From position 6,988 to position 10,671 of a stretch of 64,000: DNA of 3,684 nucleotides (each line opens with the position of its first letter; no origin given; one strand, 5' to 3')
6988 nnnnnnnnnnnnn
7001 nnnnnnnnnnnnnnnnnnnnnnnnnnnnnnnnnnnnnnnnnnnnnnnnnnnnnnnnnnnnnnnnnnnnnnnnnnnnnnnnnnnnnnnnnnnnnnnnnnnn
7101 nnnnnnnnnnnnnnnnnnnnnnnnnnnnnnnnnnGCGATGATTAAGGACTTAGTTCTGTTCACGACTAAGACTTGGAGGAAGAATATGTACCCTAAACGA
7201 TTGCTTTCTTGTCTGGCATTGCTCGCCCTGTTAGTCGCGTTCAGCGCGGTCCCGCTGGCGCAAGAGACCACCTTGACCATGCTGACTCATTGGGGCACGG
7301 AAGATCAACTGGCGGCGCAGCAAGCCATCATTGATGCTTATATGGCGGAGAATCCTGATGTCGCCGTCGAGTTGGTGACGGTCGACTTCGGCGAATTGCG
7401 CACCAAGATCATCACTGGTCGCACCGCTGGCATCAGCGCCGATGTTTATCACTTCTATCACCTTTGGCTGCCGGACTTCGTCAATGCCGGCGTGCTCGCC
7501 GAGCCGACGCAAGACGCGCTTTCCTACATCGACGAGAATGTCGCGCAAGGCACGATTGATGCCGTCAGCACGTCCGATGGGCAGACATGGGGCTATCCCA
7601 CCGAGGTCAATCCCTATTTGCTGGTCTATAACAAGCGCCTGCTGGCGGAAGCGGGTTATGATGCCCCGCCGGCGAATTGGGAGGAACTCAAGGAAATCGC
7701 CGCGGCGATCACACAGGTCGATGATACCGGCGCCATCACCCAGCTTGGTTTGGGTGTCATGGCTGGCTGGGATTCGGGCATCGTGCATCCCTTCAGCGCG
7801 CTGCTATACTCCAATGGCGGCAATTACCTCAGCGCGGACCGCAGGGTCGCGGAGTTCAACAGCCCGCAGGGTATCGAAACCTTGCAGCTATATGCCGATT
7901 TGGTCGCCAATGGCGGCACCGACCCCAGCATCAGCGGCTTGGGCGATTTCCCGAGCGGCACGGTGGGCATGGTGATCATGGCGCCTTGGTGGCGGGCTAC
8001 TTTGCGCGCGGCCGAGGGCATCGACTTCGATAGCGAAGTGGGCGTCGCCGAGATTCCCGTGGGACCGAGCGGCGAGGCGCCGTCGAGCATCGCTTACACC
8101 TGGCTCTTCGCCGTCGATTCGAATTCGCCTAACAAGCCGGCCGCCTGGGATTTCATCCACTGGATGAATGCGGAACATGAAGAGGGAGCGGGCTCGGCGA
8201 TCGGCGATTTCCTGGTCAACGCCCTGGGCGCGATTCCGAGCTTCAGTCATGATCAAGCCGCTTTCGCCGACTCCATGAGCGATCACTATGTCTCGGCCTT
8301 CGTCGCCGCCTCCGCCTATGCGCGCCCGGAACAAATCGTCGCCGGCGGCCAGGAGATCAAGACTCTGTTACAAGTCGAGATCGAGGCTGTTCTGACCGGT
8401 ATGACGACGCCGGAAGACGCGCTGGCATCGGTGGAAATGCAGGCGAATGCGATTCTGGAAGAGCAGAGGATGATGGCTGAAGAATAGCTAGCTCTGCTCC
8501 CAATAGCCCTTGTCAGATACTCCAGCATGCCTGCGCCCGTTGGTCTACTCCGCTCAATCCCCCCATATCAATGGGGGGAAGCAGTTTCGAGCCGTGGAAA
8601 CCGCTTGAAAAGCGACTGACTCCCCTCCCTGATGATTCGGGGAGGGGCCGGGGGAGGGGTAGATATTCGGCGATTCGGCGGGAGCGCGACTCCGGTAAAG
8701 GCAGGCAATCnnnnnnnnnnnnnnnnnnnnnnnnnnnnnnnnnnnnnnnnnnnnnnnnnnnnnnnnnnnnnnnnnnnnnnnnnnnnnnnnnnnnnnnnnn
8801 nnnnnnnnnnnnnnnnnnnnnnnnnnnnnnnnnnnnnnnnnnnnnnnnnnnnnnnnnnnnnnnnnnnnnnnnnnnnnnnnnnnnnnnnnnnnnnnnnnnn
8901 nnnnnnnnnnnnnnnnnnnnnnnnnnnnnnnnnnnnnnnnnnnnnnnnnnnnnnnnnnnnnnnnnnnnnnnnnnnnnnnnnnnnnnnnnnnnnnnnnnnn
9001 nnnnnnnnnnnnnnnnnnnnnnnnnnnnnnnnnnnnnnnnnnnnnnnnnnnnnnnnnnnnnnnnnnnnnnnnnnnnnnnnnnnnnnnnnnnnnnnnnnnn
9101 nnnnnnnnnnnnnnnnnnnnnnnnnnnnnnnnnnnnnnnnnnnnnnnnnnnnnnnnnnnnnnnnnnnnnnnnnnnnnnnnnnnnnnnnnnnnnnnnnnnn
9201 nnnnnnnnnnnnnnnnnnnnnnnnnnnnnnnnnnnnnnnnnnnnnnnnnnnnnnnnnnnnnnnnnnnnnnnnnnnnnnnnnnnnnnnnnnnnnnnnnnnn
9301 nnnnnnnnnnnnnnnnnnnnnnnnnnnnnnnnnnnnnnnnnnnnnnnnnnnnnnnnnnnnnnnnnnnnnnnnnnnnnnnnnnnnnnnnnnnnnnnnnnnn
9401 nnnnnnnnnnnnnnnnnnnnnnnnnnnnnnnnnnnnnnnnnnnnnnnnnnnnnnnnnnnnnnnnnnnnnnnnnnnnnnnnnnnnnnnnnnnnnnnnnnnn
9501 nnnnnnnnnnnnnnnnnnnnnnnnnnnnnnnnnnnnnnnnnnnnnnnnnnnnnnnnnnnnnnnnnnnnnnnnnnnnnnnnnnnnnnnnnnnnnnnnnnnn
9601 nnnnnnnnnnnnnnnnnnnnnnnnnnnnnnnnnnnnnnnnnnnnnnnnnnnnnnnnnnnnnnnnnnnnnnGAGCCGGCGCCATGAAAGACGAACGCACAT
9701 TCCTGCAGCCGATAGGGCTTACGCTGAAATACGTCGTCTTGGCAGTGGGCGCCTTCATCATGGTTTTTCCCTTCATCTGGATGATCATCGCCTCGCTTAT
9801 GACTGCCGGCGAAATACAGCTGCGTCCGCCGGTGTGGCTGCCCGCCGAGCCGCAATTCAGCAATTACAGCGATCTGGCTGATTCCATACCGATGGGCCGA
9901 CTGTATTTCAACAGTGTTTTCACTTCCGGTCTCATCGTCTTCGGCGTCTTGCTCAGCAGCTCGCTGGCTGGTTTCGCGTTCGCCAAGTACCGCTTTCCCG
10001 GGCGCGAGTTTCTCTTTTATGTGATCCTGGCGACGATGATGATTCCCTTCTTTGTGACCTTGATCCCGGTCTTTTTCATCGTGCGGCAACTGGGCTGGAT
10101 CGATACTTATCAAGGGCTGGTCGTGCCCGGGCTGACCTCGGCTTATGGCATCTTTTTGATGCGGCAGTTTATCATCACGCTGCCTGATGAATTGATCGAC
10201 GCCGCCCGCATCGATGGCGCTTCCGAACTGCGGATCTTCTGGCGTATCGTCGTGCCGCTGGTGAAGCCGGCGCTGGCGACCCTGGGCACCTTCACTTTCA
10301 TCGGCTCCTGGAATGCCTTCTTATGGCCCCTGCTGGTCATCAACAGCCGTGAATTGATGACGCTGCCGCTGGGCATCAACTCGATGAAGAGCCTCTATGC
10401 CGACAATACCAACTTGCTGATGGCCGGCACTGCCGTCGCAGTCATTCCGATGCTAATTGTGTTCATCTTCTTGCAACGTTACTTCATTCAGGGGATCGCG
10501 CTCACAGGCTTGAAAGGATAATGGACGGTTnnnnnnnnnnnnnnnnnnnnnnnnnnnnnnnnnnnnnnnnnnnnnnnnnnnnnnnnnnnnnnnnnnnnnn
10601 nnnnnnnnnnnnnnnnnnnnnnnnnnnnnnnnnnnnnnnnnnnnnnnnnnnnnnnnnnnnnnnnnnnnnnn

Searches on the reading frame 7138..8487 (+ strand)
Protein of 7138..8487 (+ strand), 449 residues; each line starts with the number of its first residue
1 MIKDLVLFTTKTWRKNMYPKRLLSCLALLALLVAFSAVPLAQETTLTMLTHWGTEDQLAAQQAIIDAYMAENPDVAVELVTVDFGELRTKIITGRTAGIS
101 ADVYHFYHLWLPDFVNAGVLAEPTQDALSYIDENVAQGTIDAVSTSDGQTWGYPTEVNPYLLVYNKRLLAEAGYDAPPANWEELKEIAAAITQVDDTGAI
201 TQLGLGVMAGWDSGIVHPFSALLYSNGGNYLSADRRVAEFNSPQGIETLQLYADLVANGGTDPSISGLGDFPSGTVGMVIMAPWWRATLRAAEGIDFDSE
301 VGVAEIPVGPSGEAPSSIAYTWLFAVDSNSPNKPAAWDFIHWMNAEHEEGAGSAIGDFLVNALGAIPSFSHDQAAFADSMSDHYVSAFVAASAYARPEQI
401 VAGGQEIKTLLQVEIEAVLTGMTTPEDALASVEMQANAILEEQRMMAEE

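Call 37: search_protein_families(library=pfam, proteins=[window:7138-8487:+], max_evalue=0.00001)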
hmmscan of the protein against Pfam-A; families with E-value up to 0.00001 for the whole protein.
window:7138-8487:+ (449 aa): 2 families
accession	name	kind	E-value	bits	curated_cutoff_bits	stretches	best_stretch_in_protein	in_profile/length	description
PF01547.30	SBP_bac_1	-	2.9e-35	123.2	26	1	57-344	7-301/307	Bacterial extracellular solute-binding protein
PF13416.11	SBP_bac_8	-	1.5e-26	94.2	27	1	63-345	1-245/279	Bacterial extracellular solute-binding protein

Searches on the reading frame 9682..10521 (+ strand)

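Call 37: search_protein_families(library=pfam, proteins=[window:9682-10521:+], max_evalue=0.00001)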
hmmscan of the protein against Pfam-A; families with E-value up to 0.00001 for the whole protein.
window:9682-10521:+ (279 aa): 1 family
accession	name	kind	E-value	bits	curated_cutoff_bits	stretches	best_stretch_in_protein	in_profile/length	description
PF00528.27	BPD_transp_1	-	4.3e-24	85.7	26.4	1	95-272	3-182/184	Binding-protein-dependent transport system inner membrane component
